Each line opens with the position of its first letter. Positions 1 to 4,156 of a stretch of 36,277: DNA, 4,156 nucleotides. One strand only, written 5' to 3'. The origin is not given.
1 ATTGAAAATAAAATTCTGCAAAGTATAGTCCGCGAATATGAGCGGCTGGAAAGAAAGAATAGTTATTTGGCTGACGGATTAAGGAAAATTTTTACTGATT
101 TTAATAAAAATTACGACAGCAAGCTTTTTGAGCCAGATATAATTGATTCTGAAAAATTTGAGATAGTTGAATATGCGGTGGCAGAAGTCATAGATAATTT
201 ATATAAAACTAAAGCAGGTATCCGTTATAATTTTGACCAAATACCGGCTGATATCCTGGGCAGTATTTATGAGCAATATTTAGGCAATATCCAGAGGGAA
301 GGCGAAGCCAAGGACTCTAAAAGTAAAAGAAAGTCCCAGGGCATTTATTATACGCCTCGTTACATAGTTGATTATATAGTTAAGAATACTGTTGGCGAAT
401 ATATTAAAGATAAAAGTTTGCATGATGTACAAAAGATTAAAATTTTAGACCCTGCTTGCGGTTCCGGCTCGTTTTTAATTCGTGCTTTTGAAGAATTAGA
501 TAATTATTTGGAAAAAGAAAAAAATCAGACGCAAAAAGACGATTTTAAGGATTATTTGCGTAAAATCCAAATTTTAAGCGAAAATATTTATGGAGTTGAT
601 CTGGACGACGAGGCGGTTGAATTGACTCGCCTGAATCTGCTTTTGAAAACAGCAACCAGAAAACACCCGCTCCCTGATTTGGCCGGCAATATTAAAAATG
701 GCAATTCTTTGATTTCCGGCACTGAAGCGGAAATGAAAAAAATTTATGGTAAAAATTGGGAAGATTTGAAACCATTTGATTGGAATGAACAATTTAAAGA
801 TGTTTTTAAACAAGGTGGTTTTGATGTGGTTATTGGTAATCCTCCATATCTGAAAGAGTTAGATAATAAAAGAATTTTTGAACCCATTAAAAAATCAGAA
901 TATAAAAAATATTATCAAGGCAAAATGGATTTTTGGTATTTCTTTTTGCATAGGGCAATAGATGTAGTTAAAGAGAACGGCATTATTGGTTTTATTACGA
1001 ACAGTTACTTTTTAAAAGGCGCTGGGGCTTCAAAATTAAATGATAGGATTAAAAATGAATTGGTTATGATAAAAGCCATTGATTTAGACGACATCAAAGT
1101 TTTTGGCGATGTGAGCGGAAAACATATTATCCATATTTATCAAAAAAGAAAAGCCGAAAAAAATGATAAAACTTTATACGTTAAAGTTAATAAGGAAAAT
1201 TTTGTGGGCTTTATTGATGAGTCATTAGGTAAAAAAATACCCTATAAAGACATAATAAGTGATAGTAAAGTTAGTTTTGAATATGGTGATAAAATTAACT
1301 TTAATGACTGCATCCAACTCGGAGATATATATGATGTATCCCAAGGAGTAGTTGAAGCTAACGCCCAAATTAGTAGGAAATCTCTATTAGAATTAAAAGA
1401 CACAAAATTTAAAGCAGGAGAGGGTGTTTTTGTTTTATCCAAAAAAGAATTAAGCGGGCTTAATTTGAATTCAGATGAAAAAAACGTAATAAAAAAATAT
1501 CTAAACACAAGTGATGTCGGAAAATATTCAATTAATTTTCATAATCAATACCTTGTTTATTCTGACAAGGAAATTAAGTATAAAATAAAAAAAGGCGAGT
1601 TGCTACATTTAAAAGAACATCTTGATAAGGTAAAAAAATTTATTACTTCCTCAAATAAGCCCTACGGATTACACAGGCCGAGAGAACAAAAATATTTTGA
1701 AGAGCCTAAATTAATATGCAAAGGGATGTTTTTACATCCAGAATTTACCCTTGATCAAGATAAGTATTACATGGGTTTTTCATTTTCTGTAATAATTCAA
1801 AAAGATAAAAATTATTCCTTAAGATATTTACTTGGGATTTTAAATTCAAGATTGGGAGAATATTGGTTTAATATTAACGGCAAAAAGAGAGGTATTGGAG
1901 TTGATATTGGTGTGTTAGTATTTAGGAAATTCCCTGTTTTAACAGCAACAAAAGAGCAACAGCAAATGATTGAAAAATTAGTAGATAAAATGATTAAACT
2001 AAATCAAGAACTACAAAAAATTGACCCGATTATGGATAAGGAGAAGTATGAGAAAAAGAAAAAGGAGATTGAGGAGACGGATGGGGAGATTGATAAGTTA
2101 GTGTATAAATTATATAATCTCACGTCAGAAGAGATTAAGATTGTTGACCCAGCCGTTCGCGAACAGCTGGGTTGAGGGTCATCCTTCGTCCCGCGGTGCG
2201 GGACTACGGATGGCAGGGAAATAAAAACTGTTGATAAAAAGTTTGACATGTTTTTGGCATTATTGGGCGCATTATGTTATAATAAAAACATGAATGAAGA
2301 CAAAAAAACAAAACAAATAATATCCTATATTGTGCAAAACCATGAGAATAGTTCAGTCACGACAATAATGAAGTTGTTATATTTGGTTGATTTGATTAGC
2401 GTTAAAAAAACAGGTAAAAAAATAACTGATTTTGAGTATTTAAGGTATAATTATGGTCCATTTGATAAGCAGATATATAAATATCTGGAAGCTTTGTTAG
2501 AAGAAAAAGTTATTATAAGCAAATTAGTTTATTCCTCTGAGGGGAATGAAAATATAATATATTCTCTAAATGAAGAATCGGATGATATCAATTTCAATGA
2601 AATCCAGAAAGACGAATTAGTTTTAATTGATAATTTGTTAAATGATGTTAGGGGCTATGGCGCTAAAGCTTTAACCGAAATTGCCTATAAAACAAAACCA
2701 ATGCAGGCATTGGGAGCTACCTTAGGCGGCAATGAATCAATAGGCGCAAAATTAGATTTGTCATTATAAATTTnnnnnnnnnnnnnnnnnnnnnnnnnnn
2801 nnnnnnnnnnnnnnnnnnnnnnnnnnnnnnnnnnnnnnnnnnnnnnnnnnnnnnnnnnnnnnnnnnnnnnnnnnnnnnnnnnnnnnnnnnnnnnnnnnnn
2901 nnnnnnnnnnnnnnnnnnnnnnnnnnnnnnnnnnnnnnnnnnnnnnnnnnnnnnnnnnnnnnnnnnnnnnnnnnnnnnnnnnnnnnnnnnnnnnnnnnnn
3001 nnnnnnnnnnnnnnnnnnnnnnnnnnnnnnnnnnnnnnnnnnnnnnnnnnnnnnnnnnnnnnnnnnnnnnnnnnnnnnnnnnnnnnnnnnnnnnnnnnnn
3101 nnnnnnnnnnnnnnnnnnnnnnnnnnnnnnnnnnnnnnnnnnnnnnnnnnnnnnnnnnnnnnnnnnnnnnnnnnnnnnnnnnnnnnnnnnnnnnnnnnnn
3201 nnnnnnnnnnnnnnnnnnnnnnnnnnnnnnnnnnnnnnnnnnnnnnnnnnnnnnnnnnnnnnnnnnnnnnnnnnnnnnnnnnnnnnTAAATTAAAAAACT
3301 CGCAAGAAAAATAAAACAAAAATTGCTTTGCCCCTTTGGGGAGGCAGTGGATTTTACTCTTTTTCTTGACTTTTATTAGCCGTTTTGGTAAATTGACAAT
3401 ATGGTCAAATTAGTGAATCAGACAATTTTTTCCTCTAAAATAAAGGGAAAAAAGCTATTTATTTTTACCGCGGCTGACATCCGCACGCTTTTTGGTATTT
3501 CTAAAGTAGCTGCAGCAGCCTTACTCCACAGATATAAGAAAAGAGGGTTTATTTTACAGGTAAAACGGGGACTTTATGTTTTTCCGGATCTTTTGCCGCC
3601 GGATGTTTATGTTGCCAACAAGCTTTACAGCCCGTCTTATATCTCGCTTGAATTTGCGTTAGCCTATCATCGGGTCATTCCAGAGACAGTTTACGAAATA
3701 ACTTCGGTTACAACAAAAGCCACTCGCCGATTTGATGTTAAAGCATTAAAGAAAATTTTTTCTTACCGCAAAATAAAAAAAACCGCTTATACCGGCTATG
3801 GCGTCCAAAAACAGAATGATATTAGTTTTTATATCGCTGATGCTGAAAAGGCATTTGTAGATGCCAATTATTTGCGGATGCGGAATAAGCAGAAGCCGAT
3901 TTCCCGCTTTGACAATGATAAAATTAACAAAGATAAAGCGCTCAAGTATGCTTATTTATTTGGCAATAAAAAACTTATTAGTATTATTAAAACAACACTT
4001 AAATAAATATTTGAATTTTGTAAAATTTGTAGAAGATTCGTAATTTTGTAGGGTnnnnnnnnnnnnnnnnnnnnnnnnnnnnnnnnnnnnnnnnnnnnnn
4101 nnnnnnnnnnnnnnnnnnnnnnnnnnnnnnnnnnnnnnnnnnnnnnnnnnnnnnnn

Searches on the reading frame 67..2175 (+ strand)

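Call 64: search_protein_families(library=ncbifam, proteins=[window:67-2175:+], max_evalue=0.00001)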
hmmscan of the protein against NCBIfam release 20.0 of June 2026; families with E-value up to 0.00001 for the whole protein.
window:67-2175:+ (702 aa): 6 families
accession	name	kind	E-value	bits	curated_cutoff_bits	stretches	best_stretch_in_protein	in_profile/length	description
NF033452.1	BREX_1_MTaseX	exception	1.7e-26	92.4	500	2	118-198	309-382/1210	BREX-1 system adenine-specific DNA-methyltransferase PglX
NF033451.1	BREX_2_MTaseX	equivalog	1.9e-25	88.8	400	1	84-614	188-742/1185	BREX-2 system adenine-specific DNA-methyltransferase PglX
NF033455.1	BREX_6_MTaseX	exception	1.6e-21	75.6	900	1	103-196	309-401/1319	BREX-6 system adenine-specific DNA-methyltransferase PglX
NF047738.1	antiphage_MADS2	equivalog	6.7e-14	51.1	720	1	7-339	248-543/654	methylation-associated defense system DNA methyltransferase MAD2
NF033454.1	BREX_5_MTaseX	exception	1.4e-12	46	900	1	117-199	296-372/1404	BREX-5 system adenine-specific DNA-methyltransferase PglX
TIGR03534.1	RF_mod_PrmC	equivalog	3.3e-06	26.7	199.1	0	116-278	87-183/253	peptide chain release factor N(5)-glutamine methyltransferase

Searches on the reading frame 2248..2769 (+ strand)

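Call 73: search_protein_families(library=pfam, proteins=[window:2248-2769:+], max_evalue=0.001)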
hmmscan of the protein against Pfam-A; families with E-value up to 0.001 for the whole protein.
window:2248-2769:+ (173 aa): 1 family
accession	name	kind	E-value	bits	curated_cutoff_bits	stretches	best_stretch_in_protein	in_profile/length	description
PF13274.11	SocA_Panacea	-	3.1e-14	54.3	25.7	1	40-150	1-110/113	Antitoxin SocA-like, Panacea domain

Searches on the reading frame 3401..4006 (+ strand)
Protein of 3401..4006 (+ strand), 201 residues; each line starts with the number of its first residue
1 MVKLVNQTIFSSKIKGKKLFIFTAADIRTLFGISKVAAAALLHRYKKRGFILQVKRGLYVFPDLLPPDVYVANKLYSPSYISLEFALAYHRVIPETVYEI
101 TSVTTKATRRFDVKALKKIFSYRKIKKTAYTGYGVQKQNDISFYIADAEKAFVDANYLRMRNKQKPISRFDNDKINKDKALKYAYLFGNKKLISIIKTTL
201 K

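Call 73: search_protein_families(library=pfam, proteins=[window:3401-4006:+], max_evalue=0.001)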
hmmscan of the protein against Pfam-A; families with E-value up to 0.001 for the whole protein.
window:3401-4006:+ (201 aa): 1 family
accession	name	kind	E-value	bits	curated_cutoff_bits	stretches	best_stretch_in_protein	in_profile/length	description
PF13338.12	AbiEi_4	-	5.5e-07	30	25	1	20-62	12-49/49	Transcriptional regulator, AbiEi antitoxin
